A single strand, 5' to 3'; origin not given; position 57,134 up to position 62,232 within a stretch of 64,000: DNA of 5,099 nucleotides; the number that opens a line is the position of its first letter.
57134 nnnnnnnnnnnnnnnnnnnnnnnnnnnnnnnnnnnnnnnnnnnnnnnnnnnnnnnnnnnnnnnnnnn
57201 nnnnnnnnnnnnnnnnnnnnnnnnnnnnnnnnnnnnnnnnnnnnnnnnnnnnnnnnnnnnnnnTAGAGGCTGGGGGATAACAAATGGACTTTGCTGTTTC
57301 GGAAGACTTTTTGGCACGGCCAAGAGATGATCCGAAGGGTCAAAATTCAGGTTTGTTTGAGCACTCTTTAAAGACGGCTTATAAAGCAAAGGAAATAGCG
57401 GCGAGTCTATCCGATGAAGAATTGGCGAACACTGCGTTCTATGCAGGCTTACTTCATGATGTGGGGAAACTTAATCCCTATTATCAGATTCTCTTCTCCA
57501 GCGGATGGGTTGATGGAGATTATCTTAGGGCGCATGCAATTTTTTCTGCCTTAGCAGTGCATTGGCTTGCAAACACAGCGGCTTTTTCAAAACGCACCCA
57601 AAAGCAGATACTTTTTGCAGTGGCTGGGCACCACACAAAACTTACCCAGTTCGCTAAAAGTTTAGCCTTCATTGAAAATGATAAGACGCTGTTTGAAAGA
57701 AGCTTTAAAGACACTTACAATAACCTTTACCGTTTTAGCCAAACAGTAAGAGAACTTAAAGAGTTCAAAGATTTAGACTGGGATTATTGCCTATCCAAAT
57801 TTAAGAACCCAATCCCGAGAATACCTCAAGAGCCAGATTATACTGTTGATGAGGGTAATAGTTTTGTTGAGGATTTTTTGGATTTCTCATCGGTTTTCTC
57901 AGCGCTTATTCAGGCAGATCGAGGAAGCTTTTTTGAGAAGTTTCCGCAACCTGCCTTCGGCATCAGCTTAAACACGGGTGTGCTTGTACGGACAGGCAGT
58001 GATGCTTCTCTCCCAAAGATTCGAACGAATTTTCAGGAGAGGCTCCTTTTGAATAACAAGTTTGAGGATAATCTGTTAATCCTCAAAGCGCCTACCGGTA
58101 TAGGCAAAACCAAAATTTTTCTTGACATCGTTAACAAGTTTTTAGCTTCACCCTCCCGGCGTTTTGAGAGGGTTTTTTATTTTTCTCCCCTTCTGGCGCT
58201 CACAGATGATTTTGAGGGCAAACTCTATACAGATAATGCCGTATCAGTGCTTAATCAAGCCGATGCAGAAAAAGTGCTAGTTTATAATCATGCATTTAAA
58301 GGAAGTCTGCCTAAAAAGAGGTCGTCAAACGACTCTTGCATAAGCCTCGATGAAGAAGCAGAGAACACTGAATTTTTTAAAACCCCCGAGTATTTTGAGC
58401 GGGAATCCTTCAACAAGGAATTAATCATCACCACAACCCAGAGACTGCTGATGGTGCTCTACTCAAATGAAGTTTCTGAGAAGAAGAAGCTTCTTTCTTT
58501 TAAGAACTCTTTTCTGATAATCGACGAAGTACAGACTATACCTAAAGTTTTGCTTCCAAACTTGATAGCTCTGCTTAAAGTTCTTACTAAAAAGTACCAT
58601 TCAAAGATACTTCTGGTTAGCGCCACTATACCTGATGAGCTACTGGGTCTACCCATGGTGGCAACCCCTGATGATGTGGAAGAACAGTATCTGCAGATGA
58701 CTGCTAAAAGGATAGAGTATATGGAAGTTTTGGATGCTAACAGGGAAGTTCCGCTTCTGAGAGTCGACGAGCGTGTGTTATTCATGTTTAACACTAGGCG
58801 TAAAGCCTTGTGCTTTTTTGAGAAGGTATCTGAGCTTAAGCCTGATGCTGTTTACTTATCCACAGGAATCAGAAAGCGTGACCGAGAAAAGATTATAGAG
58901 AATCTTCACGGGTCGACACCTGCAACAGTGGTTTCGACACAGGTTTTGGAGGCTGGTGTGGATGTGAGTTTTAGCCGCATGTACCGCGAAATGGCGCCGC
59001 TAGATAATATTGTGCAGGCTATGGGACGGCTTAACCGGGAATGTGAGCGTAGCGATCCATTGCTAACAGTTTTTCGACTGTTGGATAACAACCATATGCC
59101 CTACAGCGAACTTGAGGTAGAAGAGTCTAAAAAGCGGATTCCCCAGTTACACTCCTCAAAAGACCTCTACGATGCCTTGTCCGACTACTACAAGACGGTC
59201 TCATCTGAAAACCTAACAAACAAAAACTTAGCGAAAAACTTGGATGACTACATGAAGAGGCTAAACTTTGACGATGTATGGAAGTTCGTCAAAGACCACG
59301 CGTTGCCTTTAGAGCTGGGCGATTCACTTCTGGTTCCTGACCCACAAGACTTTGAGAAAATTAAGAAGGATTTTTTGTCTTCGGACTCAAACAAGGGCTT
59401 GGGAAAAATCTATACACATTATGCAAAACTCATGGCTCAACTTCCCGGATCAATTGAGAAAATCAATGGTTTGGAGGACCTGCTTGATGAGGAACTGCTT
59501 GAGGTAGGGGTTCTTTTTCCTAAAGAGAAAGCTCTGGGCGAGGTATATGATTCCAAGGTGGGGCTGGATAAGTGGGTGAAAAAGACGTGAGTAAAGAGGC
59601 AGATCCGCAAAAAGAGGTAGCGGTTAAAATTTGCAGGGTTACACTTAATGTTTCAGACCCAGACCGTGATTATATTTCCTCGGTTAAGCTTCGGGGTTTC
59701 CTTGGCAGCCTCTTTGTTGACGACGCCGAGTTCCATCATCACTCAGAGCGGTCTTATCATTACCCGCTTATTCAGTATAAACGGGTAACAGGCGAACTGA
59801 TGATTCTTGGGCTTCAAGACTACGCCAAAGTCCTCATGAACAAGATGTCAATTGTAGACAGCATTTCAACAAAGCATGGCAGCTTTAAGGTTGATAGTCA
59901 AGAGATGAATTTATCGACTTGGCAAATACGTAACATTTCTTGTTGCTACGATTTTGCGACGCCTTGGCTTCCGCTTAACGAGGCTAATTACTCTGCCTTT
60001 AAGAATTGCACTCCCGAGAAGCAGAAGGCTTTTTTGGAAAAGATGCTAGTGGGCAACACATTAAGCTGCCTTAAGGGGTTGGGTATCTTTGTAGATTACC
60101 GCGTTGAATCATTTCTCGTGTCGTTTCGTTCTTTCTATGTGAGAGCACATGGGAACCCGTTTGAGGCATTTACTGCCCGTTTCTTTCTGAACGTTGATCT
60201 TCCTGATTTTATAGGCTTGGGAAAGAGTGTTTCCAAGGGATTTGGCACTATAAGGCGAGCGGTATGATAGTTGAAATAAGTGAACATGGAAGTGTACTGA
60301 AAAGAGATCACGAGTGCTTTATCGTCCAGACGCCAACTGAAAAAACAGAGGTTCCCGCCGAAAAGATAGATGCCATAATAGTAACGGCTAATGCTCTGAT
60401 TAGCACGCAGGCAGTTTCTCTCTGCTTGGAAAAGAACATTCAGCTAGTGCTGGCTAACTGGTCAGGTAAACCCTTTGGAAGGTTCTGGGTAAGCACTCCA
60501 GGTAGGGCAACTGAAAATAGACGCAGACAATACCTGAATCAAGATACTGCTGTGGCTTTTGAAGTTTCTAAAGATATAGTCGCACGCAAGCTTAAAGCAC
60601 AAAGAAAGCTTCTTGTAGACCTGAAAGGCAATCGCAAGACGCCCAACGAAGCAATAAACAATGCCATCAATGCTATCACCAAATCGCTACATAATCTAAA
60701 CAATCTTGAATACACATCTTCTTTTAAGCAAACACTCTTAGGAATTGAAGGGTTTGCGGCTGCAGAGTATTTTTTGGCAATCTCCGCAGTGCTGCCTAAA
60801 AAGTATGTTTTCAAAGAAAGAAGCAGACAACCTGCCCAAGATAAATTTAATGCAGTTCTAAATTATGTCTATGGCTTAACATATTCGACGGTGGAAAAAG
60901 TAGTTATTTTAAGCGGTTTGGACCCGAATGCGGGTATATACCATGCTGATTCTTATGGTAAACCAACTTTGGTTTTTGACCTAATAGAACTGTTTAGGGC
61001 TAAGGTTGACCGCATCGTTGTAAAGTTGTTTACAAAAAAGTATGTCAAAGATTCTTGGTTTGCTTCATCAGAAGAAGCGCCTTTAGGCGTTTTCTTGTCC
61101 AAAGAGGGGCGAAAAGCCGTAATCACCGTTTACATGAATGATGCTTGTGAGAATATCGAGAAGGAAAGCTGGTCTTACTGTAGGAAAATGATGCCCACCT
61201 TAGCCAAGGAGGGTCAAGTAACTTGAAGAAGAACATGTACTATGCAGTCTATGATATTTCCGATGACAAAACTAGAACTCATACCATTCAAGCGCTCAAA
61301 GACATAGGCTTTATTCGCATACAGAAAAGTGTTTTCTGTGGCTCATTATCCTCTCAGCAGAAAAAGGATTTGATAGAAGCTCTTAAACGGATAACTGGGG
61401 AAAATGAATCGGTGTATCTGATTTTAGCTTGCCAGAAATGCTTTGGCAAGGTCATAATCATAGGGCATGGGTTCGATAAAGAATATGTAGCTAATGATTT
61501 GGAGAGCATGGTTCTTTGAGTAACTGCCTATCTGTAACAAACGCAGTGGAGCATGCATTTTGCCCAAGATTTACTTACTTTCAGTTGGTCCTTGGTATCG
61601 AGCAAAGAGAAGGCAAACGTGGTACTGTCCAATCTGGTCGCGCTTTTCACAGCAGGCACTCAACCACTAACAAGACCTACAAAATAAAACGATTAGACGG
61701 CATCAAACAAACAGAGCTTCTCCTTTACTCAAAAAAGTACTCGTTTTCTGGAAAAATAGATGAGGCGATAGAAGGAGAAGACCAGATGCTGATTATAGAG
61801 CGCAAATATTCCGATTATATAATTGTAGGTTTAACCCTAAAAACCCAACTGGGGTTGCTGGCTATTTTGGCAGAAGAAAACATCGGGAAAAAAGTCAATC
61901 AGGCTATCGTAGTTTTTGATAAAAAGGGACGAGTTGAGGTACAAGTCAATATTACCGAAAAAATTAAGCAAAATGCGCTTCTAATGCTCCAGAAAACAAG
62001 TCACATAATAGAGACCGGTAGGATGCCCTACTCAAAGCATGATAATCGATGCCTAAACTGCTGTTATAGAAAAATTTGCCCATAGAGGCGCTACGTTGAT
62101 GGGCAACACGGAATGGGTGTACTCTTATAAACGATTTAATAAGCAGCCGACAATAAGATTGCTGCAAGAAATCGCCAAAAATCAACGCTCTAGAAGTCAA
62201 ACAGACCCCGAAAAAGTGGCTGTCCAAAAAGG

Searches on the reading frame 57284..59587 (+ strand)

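Call 9: search_protein_families(library=pfam, proteins=[window:57284-59587:+], max_evalue=0.01)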
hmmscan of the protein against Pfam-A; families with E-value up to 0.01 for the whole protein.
window:57284-59587:+ (768 aa): 9 families
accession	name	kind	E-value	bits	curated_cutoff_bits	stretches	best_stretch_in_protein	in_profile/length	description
PF22590.2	Cas3-like_C_2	-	1.5e-13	51.4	27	1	497-586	4-104/106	CRISPR-associated nuclease/helicase Cas3, C-terminal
PF00270.35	DEAD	-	4.6e-11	43.2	26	2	378-452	95-163/167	DEAD/DEAH box helicase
PF01966.28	HD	-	1.7e-07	32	22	1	25-120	2-89/116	HD domain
PF08668.18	HDOD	-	9.8e-07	28.9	22.9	1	21-63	92-133/196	HDOD domain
PF00271.37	Helicase_C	-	1.2e-06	29.1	23.5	1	493-585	13-108/110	Helicase conserved C-terminal domain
PF18019.7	Cas3_HD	-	1.7e-06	28.6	23.1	1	24-126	29-138/207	Cas3, HD domain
PF04851.21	ResIII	-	2.1e-05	25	22.5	1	259-448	20-161/164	Type III restriction enzyme, res subunit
PF13401.12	AAA_22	-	0.0014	19.4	27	1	261-445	4-121/130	AAA domain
PF13245.12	AAA_19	-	0.004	17.8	25.1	0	257-445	6-123/134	AAA domain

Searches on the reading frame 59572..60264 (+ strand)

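Call 9: search_protein_families(library=pfam, proteins=[window:59572-60264:+], max_evalue=0.01)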
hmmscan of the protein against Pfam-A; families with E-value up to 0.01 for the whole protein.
window:59572-60264:+ (231 aa): 2 families
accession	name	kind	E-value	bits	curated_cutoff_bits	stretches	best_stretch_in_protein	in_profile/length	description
PF17262.7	Cas6b_C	-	3.9e-32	111.3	39.4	1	124-229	7-113/114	Cas6b C-terminal domain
PF17955.6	Cas6b_N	-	5.1e-17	62.3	25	1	18-116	3-103/105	Cas6b N-terminal domain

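Call 84: search_protein_families(library=padloc, proteins=[window:59572-60264:+], max_evalue=0.001)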
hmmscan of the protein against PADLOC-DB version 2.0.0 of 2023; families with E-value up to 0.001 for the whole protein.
window:59572-60264:+ (231 aa): 2 families
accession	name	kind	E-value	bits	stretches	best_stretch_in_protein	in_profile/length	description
PDLC01381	Cas6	-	4.1e-51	171.8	1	19-229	4-215/216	"CAS-I,CAS-II,CAS-III,CAS-IV,CAS-V,CAS-VI; crRNAmaturation"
PDLC02104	Cas6b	-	1.6e-46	156.9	1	21-229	4-215/216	-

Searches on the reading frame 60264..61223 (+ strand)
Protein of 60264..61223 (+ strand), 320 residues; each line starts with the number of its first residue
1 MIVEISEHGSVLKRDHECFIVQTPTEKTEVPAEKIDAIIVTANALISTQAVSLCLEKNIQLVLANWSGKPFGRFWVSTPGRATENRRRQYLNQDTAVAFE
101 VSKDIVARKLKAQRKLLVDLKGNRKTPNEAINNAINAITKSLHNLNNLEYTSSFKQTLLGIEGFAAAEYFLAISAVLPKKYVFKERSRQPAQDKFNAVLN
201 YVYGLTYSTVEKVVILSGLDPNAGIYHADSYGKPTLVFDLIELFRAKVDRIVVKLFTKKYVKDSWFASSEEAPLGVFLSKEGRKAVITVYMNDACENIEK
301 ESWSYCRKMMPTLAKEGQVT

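Call 9: search_protein_families(library=pfam, proteins=[window:60264-61223:+], max_evalue=0.01)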
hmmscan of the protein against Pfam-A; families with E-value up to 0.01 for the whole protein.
window:60264-61223:+ (320 aa): 1 family
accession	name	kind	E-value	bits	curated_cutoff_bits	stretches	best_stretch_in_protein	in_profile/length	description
PF01867.21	Cas_Cas1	-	7.1e-74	248.9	22.3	1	5-290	3-281/283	CRISPR associated protein Cas1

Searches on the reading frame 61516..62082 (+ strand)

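Call 9: search_protein_families(library=pfam, proteins=[window:61516-62082:+], max_evalue=0.01)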
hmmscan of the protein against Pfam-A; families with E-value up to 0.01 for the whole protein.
window:61516-62082:+ (189 aa): 2 families
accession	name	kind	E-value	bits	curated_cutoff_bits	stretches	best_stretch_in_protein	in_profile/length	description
PF01930.23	Cas_Cas4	-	8.7e-12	45.8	22.7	1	11-188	6-158/160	Domain of unknown function DUF83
PF12705.13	PDDEXK_1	-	6.1e-05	23.5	22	1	75-189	122-247/247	PD-(D/E)XK nuclease superfamily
